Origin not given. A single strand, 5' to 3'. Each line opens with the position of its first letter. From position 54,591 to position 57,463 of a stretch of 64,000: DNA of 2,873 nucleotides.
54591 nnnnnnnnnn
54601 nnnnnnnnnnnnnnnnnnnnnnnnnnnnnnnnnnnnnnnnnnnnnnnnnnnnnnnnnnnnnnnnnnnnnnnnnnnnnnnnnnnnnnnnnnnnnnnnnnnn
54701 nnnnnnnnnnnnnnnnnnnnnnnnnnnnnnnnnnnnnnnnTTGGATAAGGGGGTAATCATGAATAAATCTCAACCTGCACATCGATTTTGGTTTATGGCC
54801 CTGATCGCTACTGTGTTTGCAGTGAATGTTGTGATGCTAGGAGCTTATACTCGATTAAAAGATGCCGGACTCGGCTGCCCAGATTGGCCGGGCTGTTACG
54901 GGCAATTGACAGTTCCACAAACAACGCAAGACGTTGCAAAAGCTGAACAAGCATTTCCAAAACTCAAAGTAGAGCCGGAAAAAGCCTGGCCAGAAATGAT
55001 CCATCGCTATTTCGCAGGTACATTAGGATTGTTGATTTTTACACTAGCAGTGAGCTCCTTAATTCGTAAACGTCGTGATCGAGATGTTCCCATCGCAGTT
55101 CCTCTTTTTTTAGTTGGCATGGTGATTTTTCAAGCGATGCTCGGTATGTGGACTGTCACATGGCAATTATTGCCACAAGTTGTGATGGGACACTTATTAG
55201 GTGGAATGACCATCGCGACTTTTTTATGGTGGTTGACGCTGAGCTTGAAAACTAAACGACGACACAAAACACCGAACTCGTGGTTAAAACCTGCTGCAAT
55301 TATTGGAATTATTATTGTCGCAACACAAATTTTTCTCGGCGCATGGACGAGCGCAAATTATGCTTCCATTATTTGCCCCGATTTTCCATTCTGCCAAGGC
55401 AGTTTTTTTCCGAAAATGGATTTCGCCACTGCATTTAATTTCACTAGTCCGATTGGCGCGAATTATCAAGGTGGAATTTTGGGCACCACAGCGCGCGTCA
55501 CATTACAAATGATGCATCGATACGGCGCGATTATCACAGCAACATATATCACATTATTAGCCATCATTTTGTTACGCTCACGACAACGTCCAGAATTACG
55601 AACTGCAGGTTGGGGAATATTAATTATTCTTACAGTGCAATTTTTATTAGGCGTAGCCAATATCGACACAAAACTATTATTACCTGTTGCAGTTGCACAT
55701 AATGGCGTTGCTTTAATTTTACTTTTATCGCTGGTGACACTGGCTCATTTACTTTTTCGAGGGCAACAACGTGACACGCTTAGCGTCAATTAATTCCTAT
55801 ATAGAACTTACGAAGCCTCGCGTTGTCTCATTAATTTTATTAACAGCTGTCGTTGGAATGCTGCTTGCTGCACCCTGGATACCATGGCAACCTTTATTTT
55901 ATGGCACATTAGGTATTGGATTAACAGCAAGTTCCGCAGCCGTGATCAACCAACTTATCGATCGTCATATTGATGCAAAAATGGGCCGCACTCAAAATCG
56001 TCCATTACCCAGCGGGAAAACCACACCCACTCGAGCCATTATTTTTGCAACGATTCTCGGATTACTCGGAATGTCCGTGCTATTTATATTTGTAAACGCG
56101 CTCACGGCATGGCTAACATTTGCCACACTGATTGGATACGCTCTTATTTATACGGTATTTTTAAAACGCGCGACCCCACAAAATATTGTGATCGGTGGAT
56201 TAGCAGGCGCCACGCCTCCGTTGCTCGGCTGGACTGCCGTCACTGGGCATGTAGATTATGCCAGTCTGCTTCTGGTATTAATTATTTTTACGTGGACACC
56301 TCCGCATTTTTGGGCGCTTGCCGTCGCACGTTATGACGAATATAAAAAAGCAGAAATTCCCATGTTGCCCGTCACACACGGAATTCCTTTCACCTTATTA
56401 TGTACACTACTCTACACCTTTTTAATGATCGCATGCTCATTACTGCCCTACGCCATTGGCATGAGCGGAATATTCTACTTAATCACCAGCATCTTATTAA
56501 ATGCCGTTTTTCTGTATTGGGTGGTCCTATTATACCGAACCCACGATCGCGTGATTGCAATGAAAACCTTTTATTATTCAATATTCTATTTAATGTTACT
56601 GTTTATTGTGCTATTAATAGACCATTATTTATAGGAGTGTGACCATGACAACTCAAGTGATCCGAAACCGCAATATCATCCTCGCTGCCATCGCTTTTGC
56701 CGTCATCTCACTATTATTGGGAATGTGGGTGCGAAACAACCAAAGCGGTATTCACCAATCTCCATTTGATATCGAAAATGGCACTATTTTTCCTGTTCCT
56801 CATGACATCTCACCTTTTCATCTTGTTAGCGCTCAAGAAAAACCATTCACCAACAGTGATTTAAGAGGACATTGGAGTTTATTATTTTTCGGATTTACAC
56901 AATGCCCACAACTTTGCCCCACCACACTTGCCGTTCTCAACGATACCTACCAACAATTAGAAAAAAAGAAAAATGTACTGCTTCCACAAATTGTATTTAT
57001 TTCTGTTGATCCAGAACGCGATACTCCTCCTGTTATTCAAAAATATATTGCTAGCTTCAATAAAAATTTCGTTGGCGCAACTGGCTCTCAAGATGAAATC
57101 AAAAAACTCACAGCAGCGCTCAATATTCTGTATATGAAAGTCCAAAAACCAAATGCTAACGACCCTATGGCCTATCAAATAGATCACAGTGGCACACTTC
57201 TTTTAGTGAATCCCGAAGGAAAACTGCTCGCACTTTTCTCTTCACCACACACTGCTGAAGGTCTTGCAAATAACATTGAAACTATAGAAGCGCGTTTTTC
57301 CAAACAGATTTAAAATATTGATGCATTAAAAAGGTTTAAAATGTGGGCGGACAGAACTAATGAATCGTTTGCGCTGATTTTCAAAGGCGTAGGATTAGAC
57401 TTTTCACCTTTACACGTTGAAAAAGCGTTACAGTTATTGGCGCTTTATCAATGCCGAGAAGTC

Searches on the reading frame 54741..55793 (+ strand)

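Call 41: search_protein_families(library=pfam, proteins=[window:54741-55793:+], max_evalue=0.00001)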
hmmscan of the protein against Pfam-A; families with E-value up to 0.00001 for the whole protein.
window:54741-55793:+ (350 aa): 1 family
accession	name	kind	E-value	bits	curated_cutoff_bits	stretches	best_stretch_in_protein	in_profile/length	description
PF02628.20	COX15-CtaA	-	9.3e-80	268.5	29.9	1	20-332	4-322/322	Cytochrome oxidase assembly protein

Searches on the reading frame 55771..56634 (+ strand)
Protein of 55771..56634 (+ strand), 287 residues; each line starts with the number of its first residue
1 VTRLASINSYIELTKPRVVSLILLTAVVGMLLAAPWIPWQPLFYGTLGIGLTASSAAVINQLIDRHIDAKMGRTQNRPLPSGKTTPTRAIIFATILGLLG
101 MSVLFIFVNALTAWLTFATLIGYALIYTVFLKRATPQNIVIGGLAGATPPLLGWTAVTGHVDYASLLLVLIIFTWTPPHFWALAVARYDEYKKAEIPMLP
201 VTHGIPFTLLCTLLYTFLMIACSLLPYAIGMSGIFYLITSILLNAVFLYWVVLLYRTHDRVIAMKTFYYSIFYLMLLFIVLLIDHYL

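Call 41: search_protein_families(library=pfam, proteins=[window:55771-56634:+], max_evalue=0.00001)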
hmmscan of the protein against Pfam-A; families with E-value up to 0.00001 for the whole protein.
window:55771-56634:+ (287 aa): 1 family
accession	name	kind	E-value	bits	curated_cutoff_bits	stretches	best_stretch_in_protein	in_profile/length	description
PF01040.23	UbiA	-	6e-66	222.7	34.2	1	23-271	2-245/250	UbiA prenyltransferase family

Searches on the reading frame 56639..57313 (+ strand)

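Call 41: search_protein_families(library=pfam, proteins=[window:56639-57313:+], max_evalue=0.00001)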
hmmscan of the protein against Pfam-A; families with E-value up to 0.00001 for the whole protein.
window:56639-57313:+ (224 aa): 3 families
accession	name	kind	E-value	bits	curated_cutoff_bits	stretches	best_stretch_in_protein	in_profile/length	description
PF02630.20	SCO1-SenC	-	2.1e-40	138.2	22.8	1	58-195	2-133/134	SCO1/SenC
PF00578.27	AhpC-TSA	-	4.6e-06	27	26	1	58-164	6-101/124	AhpC/TSA family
PF13905.12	Thioredoxin_8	-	7.2e-06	26.7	27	0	80-163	4-79/94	Thioredoxin-like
